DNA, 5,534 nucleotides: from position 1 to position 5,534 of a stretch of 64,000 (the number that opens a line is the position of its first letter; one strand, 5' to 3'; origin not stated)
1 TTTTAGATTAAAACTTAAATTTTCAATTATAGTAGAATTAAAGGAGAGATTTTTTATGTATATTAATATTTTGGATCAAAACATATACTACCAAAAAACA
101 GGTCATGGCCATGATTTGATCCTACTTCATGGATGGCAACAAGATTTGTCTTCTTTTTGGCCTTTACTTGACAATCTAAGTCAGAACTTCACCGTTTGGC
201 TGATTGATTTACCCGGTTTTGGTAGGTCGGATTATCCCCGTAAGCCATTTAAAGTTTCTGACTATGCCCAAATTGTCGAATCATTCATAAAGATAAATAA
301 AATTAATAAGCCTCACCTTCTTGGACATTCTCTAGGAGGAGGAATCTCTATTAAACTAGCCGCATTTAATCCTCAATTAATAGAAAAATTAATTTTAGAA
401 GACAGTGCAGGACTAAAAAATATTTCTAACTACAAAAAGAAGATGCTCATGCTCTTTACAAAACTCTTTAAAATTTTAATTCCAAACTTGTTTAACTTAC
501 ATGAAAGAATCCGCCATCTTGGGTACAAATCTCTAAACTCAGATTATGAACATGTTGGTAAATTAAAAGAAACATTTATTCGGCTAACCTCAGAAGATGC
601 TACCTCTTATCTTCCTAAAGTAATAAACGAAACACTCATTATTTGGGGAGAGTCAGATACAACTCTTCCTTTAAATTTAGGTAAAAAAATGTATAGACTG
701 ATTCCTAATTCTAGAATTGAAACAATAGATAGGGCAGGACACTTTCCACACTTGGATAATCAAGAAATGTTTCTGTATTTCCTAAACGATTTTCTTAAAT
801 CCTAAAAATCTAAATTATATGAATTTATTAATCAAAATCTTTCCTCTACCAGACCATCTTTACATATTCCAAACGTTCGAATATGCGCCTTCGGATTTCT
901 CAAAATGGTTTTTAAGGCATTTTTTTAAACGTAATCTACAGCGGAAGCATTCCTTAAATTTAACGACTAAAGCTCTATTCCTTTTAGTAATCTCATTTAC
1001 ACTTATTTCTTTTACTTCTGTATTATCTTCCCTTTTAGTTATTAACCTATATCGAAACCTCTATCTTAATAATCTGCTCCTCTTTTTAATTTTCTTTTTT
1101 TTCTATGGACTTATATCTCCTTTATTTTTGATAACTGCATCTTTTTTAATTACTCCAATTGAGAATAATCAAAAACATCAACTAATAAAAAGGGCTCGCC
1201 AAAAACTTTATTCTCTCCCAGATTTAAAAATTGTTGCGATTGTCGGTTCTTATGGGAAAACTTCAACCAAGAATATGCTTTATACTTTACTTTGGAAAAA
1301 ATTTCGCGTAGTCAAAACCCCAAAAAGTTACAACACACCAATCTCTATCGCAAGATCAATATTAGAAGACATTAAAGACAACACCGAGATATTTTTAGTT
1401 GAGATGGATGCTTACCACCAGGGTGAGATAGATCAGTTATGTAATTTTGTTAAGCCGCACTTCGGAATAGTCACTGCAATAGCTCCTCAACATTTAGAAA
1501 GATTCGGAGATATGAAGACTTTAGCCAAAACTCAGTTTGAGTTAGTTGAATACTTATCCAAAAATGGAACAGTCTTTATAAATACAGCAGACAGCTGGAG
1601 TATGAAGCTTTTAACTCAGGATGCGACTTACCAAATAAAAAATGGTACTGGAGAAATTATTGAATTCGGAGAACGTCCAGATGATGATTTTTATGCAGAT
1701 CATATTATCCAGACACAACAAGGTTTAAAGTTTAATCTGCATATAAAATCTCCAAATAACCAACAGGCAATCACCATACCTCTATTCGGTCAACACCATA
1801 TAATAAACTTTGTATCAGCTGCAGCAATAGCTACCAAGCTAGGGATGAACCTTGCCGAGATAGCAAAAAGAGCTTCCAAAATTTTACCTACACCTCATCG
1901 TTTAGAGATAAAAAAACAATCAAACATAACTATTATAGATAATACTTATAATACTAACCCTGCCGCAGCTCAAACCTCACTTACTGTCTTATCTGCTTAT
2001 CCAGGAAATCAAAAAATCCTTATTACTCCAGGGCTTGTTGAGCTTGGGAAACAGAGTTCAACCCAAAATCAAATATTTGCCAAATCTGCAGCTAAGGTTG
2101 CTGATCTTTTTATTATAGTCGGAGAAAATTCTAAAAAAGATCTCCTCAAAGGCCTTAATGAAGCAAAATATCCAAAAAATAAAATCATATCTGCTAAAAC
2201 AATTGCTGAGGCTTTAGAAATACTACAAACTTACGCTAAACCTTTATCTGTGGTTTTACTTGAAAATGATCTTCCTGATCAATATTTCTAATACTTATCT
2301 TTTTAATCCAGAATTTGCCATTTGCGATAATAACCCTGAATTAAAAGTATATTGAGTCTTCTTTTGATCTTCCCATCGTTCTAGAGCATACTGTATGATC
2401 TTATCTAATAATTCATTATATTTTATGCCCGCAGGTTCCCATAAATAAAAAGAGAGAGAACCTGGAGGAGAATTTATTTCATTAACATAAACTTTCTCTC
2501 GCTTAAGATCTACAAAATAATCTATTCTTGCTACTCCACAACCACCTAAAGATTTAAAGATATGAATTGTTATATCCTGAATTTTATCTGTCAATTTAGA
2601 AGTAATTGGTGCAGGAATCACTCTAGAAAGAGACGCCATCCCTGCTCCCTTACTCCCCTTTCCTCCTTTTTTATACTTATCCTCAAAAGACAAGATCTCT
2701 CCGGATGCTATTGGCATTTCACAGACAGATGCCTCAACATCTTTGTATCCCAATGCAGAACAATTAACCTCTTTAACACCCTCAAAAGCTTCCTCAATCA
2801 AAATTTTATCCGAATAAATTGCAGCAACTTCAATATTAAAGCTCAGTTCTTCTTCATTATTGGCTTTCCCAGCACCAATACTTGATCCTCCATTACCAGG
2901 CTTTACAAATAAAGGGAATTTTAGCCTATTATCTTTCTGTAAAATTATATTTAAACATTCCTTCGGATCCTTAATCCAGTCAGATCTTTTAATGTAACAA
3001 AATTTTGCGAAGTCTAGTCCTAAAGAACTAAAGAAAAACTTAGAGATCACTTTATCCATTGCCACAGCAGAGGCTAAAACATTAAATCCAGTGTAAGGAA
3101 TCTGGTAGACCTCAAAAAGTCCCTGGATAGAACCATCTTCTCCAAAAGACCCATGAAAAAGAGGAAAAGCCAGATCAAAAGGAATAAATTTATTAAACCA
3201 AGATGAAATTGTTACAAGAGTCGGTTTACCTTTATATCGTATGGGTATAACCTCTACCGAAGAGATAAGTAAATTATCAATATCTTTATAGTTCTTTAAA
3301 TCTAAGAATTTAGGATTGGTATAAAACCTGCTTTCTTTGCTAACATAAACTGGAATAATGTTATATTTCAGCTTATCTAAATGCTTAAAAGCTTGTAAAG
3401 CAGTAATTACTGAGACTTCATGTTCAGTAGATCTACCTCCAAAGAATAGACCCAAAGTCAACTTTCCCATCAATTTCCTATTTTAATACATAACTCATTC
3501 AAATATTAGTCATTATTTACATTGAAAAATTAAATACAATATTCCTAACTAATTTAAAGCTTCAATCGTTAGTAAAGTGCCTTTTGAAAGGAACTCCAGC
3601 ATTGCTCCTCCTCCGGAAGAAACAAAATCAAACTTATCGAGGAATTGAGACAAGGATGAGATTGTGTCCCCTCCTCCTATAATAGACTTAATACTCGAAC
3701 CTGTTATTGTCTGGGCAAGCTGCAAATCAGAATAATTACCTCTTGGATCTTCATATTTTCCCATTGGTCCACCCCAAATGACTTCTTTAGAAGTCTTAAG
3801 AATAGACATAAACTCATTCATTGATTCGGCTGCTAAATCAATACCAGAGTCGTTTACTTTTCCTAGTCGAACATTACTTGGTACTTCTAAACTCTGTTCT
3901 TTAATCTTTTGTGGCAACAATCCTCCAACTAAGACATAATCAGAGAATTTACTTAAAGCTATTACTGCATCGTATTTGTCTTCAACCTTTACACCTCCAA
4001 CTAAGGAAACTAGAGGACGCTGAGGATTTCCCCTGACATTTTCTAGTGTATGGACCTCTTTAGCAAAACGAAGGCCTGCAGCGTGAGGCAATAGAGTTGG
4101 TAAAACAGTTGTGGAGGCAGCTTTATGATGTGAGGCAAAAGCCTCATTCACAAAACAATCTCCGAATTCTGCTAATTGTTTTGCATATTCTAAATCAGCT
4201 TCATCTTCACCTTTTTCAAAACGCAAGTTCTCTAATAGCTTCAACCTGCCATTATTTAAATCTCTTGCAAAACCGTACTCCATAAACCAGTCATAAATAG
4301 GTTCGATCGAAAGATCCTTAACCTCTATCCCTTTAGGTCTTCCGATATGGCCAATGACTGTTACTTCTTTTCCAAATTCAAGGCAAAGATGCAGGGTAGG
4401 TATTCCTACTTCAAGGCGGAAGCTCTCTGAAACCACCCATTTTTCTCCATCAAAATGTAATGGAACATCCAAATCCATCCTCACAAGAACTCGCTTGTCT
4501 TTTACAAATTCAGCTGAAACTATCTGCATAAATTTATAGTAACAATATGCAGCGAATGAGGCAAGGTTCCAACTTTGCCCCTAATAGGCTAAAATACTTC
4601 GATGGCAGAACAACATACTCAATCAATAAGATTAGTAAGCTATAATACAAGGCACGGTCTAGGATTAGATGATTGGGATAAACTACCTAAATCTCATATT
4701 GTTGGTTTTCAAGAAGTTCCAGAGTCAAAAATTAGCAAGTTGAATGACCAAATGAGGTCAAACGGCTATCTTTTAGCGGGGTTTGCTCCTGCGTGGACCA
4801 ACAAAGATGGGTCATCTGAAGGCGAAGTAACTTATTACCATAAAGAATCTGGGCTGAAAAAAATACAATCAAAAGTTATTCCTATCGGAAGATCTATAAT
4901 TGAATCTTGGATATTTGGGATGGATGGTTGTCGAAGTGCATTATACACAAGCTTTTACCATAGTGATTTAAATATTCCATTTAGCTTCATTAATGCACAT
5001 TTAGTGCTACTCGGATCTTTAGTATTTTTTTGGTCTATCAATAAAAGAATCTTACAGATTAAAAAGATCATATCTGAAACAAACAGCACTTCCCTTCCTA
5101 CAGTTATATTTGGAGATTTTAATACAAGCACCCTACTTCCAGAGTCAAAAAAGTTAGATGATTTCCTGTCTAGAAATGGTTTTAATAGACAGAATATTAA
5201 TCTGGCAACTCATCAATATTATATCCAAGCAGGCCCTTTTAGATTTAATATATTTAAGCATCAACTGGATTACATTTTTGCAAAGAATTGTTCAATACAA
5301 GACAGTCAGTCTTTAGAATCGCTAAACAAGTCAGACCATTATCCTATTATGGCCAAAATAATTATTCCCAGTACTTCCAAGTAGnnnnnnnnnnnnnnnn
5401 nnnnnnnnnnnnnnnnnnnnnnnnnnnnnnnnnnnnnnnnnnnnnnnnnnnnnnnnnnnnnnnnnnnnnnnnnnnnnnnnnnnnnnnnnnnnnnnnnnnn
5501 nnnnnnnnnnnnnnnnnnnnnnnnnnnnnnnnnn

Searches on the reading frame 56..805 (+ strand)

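Call 35: search_protein_families(library=pfam, proteins=[window:56-805:+], max_evalue=0.001)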
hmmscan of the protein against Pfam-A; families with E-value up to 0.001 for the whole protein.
window:56-805:+ (249 aa): 3 families
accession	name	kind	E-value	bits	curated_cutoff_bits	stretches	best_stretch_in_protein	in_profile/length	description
PF00561.26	Abhydrolase_1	-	2.6e-28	99.8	25.8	2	21-117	3-102/245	alpha/beta hydrolase fold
PF12697.13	Abhydrolase_6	-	3.5e-19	70.8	26.3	1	21-237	1-213/217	Alpha/beta hydrolase family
PF12146.15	Hydrolase_4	-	3.5e-13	49.8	27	1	21-234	7-237/239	Serine aminopeptidase, S33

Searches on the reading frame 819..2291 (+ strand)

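Call 35: search_protein_families(library=pfam, proteins=[window:819-2291:+], max_evalue=0.001)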
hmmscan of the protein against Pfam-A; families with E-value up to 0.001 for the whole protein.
window:819-2291:+ (490 aa): 2 families
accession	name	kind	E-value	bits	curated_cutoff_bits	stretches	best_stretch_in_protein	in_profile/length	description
PF08245.18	Mur_ligase_M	-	5.9e-36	124.7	24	1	142-338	2-200/200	Mur ligase middle domain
PF02875.26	Mur_ligase_C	-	7.4e-12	46.7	28.4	1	360-481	1-123/127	Mur ligase, glutamate ligase domain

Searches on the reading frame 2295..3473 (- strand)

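Call 35: search_protein_families(library=pfam, proteins=[window:2295-3473:-], max_evalue=0.001)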
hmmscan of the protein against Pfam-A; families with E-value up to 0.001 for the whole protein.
window:2295-3473:- (392 aa): 4 families
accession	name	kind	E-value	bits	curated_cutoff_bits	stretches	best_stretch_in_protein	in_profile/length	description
PF07478.18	Dala_Dala_lig_C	-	3.4e-40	138.2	24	1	148-361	2-204/204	D-ala D-ala ligase C-terminus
PF01820.27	Dala_Dala_lig_N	-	9.3e-29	100.8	34.6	1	7-129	2-120/121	D-ala D-ala ligase N-terminus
PF02222.28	ATP-grasp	-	1.3e-07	31.9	27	1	285-334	113-160/179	ATP-grasp domain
PF02786.22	CPSase_L_D2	-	1.6e-05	24.9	19.8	0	179-241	32-100/211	Carbamoyl-phosphate synthase L chain, ATP binding domain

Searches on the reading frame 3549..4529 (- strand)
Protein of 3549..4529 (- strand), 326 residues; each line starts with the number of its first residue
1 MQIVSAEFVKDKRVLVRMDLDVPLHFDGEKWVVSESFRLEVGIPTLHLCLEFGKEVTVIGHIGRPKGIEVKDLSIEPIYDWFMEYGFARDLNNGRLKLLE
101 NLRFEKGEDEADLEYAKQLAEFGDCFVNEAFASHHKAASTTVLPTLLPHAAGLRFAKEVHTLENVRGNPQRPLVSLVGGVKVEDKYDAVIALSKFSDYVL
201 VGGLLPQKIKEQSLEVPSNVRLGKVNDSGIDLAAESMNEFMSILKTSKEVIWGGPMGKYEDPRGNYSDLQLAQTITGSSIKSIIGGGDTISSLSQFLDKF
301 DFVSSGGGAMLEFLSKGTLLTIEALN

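Call 35: search_protein_families(library=pfam, proteins=[window:3549-4529:-], max_evalue=0.001)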
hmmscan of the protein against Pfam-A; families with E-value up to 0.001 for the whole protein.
window:3549-4529:- (326 aa): 1 family
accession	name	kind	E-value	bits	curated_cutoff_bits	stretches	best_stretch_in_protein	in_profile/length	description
PF00162.24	PGK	-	6.8e-64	216.7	27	2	9-205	6-216/379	Phosphoglycerate kinase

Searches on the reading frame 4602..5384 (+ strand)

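Call 35: search_protein_families(library=pfam, proteins=[window:4602-5384:+], max_evalue=0.001)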
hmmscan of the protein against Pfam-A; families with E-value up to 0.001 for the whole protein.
window:4602-5384:+ (260 aa): 1 family
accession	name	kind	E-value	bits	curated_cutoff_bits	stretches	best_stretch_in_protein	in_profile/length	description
PF03372.29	Exo_endo_phos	-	2.3e-06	28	24.5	1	32-246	32-225/225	Endonuclease/Exonuclease/phosphatase family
